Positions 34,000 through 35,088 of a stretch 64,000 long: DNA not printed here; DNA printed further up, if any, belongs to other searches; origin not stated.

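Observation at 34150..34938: PncA-like nicotinamidase gene, a possible NAD+ salvage countermeasure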

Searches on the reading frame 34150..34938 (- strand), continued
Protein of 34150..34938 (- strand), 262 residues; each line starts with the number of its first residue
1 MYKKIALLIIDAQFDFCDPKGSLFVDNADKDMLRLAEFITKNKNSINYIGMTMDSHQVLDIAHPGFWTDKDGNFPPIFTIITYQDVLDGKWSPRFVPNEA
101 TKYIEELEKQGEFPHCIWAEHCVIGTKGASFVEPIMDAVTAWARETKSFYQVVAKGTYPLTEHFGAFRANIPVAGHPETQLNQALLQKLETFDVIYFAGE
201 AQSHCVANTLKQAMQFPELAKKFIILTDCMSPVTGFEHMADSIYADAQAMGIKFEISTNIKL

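Call 39: find_related_loci(query=A1, collection=viral_contigs, flank=8000)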
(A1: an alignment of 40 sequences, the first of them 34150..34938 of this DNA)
Query A1 (262 aa) in viral_contigs; peptide patterns used: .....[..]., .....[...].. (x = any residue, [..] = any of these).
155 stretches matched a pattern; 96 encode a relative of the query (tblastn E <= 1e-3); the best 80 are kept; 80 distinct loci.
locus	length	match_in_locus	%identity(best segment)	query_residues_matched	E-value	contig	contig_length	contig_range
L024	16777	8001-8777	74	5-262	2e-133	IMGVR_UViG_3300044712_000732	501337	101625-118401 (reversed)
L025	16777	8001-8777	74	5-262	2e-133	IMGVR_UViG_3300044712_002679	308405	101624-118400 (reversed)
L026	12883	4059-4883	60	4-262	7e-112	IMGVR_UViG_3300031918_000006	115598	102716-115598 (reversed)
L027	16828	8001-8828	57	3-262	7e-107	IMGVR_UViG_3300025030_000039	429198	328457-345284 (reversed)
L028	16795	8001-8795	58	3-259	2e-100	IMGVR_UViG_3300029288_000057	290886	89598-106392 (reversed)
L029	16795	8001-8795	57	6-262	5e-100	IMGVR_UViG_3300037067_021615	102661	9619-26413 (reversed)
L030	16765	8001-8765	61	4-258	5e-105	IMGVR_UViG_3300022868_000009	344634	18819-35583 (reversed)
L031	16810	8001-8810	51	1-259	3e-87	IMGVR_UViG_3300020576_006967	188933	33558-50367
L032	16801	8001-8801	51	1-258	9e-85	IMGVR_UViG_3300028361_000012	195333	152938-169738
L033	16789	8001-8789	52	6-261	2e-82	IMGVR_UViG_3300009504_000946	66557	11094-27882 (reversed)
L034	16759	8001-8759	47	7-260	3e-79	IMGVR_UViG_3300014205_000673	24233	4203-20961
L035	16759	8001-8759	47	7-260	3e-79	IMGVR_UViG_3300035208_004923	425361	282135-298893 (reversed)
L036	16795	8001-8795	50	1-259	3e-78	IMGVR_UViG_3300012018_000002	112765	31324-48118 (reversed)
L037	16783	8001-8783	48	3-259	4e-78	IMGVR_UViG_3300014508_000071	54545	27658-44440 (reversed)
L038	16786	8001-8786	46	3-259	3e-73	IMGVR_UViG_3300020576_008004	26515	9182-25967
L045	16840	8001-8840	42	1-254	4e-65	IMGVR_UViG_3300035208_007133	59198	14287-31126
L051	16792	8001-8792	39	1-259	2e-60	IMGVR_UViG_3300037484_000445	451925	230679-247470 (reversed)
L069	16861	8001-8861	32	3-261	1e-39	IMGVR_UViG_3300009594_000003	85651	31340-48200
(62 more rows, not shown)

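Call 40: fold_search(model_id=the predicted structure, library=pdb)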
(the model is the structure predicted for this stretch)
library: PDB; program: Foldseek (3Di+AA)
matches with E <= 10: 1091; with E <= 0.001: 136
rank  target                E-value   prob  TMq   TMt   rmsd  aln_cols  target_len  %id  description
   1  3v8e_A                3.5e-15  1.00  0.65  0.78   4.5       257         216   21  Crystal structure of the yeast nicotinamidase Pnc1p bound to the inhibitor nicotinaldehyde (released 2012-01-25)
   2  2h0r_A                4.9e-15  1.00  0.67  0.79   4.5       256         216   22  Structure of the Yeast Nicotinamidase Pnc1p (released 2007-03-27)
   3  2wta                  5.2e-15  1.00  0.64  0.78   3.9       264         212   18  Acinetobacter baumanii nicotinamidase pyrazinamidease (released 2009-11-10)
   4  2wt9_A                1.0e-14  1.00  0.65  0.81   3.9       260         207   17  Acinetobacter baumanii nicotinamidase pyrazinamidease (released 2009-11-10)
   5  2wt9_B                2.1e-13  1.00  0.64  0.79   4.0       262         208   18  Acinetobacter baumanii nicotinamidase pyrazinamidease (released 2009-11-10)
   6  3r2j_C                4.0e-13  1.00  0.61  0.79   4.2       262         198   17  Crystal Structure of PnC1 from L. infantum in complex with nicotinate (released 2011-08-24)
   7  3r2j_A                6.6e-13  1.00  0.62  0.79   4.3       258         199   17  Crystal Structure of PnC1 from L. infantum in complex with nicotinate (released 2011-08-24)
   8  3r2j_B                1.5e-12  1.00  0.61  0.79   4.2       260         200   16  Crystal Structure of PnC1 from L. infantum in complex with nicotinate (released 2011-08-24)
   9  1ilw                  2.8e-12  1.00  0.58  0.83   4.2       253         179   19  Crystal Structure of Pyrazinamidase/Nicotinamidase of Pyrococcus horikoshii (released 2001-12-12)
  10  9u8m                  1.7e-11  1.00  0.67  0.55   4.1       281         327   18  Drosophila melanogaster Nicotinamidase in Complex with Inhibitor CN2 (released 2025-09-03)
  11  3pl1                  3.4e-10  1.00  0.57  0.79   5.1       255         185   19  Determination of the crystal structure of the pyrazinamidase from M.tuberculosis : a structure-function analysis for pre (released 2011-01-12)
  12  3o90_A                6.4e-10  1.00  0.56  0.75   4.6       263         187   15  High resolution crystal structures of Streptococcus pneumoniae nicotinamidase with trapped intermediates provide insig (released 2011-01-12)
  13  3o93_A                6.8e-10  1.00  0.56  0.74   4.6       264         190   14  High resolution crystal structures of Streptococcus pneumoniae nicotinamidase with trapped intermediates provide insig (released 2011-01-12)
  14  3hu5_A                8.8e-10  1.00  0.54  0.73   5.9       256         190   20  CRYSTAL STRUCTURE OF isochorismatase family protein from Desulfovibrio vulgaris subsp. vulgaris str. Hildenborough (released 2009-06-30)
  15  3o91_A                1.1e-09  1.00  0.56  0.75   4.5       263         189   14  High resolution crystal structures of Streptococcus pneumoniae nicotinamidase with trapped intermediates provide insig (released 2011-01-12)
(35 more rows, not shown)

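Call 62: search_protein_representatives(protein=window:34150-34938:-)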
Query: 262 residues. Proteins with E-value up to 0.001 (for the whole library): 2338; up to 1e-10: 1532; up to 1e-30: 601. The best 150 are listed.
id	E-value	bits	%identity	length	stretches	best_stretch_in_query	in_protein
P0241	5.7e-80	284.8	34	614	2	5-253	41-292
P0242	5.2e-79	281.7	51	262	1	1-254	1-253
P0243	5.3e-79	281.6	51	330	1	4-256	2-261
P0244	2.9e-72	259.6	50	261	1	1-260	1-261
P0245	2.5e-71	256.5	48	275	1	5-259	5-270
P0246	7.3e-70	251.7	50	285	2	5-172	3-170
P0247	1.6e-68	247.3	48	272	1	3-260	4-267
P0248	3.1e-67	243.1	47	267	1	1-260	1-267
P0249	8.0e-67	241.7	49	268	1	4-255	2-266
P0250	1.4e-64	234.4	51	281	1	1-235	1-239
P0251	1.8e-64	234.0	45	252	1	4-255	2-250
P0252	2.9e-64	233.3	61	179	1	88-262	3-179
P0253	1.4e-63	231.1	43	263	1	7-259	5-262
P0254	2.7e-63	230.1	51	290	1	6-262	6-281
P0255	5.3e-62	225.9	46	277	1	6-253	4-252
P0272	6.0e-55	202.8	42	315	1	3-257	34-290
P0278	1.1e-53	198.6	39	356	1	1-256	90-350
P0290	1.6e-52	194.8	41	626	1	5-256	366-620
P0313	2.9e-50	187.5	32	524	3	5-253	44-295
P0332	1.0e-48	182.4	38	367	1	3-255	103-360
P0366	8.0e-47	176.2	40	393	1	6-254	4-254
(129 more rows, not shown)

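Call 63: search_protein_families(library=pfam, proteins=[P0290, P0241, P0313, P0366, P0332, P0278, P0243, P0272], max_evalue=0.001)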
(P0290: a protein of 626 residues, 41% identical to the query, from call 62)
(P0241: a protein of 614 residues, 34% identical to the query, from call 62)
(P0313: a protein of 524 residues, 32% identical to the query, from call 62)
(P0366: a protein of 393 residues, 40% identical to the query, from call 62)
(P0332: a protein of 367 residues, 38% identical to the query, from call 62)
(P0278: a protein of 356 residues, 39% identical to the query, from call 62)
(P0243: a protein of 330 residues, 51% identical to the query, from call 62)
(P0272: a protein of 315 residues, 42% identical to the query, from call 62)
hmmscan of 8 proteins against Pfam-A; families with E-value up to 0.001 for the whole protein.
P0290 (626 aa): 1 family
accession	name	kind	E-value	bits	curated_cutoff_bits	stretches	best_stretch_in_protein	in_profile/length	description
PF00857.26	Isochorismatase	-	1.8e-05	25.3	27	0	544-620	101-172/175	Isochorismatase domain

P0241 (614 aa): 1 family
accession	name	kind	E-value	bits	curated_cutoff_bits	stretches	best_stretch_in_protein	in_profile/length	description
PF00857.26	Isochorismatase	-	8.7e-11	42.7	27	0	355-420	2-68/175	Isochorismatase domain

P0313 (524 aa): 0 families

P0366 (393 aa): 1 family
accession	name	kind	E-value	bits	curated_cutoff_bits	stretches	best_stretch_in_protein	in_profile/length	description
PF00857.26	Isochorismatase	-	1e-05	26.2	27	0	4-79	2-70/175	Isochorismatase domain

P0332 (367 aa): 0 families

P0278 (356 aa): 1 family
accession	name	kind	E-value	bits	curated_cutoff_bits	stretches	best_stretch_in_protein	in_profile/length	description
PF00857.26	Isochorismatase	-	6.3e-06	26.8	27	0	270-329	97-153/175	Isochorismatase domain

P0243 (330 aa): 1 family
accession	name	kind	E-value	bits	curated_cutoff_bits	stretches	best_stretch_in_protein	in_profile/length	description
PF00857.26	Isochorismatase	-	0.00019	22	27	0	3-39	1-36/175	Isochorismatase domain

P0272 (315 aa): 1 family
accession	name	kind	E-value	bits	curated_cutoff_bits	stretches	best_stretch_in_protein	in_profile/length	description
PF00857.26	Isochorismatase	-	6.9e-05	23.4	27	0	38-88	3-53/175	Isochorismatase domain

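Call 67: search_protein_families(library=pfam, proteins=[L045:8860-9573:+, L025:3597-4121:+, L031:6746-7804:+, L032:14757-16010:+, L019:482-1072:+, L031:10810-11592:+, L036:6316-6792:+, L051:12327-12872:+, L069:2420-3793:+], max_evalue=0.001)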
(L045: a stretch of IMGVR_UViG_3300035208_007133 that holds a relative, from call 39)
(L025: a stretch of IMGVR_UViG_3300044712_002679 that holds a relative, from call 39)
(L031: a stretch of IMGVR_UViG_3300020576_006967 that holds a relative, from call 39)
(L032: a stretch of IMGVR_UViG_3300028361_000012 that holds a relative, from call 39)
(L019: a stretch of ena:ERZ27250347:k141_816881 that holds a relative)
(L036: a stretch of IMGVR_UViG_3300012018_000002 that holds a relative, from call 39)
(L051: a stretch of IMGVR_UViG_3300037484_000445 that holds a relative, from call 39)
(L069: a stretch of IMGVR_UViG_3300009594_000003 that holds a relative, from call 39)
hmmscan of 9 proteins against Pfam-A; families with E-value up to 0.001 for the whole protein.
L045:8860-9573:+ (237 aa): 1 family
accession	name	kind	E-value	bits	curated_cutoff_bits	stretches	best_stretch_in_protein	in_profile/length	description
PF01467.32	CTP_transf_like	-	1.7e-12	48.2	21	1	13-200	7-132/133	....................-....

L025:3597-4121:+ (174 aa): 1 family
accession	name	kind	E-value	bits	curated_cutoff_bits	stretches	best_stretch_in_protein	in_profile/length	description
PF01885.22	PTS_2-RNA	-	4.3e-46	157.6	26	1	5-165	4-176/177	RNA 2'-phosphotransferase, Tpt1 / KptA family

L031:6746-7804:+ (352 aa): 3 families
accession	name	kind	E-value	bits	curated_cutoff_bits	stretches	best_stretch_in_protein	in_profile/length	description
PF01556.23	DnaJ_C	-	4.4e-32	111.6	26.6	1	113-330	1-152/152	DnaJ C terminal domain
PF00226.36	DnaJ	-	2e-29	101.9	27.8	1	4-66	1-63/63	DnaJ domain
PF00684.25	DnaJ_CXXCXGXG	-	7.4e-12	45.8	32.7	1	140-202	1-65/65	DnaJ central domain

L032:14757-16010:+ (417 aa): 2 families
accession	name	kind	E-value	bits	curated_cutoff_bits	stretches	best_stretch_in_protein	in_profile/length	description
PF10127.15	RlaP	-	8e-17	62.2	23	1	25-150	21-140/249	RNA repair pathway DNA polymerase beta family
PF01909.29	NTP_transf_2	-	1.9e-05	25.4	21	1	26-69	16-61/93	Nucleotidyltransferase domain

L019:482-1072:+ (196 aa): 1 family
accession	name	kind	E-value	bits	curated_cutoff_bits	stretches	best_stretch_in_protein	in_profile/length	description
PF00196.25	GerE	-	7.6e-05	22.7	23.5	1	64-96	7-39/57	Bacterial regulatory proteins, luxR family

L031:10810-11592:+ (260 aa): 1 family
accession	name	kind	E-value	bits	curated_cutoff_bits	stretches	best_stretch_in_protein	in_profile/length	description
PF03747.19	ADP_ribosyl_GH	-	7.2e-34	118.2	26.2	1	1-229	3-286/287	ADP-ribosylglycohydrolase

L036:6316-6792:+ (158 aa): 1 family
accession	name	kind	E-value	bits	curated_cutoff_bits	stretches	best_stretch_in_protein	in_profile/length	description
PF01467.32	CTP_transf_like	-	1.2e-10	42.2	21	1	30-98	1-67/133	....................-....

L051:12327-12872:+ (181 aa): 1 family
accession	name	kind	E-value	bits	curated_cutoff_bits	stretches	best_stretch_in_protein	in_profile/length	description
PF08719.17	NADAR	-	1.8e-26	93.8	35.1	1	4-177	1-162/163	NADAR domain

L069:2420-3793:+ (457 aa): 2 families
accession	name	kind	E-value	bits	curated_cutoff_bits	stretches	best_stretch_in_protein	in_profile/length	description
PF09414.15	RNA_ligase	-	2.9e-17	63.8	27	1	173-441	1-169/171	RNA ligase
PF21189.3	PHA02142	-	1.6e-08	35.3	27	1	6-108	2-90/92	PHA02142 OB-fold domain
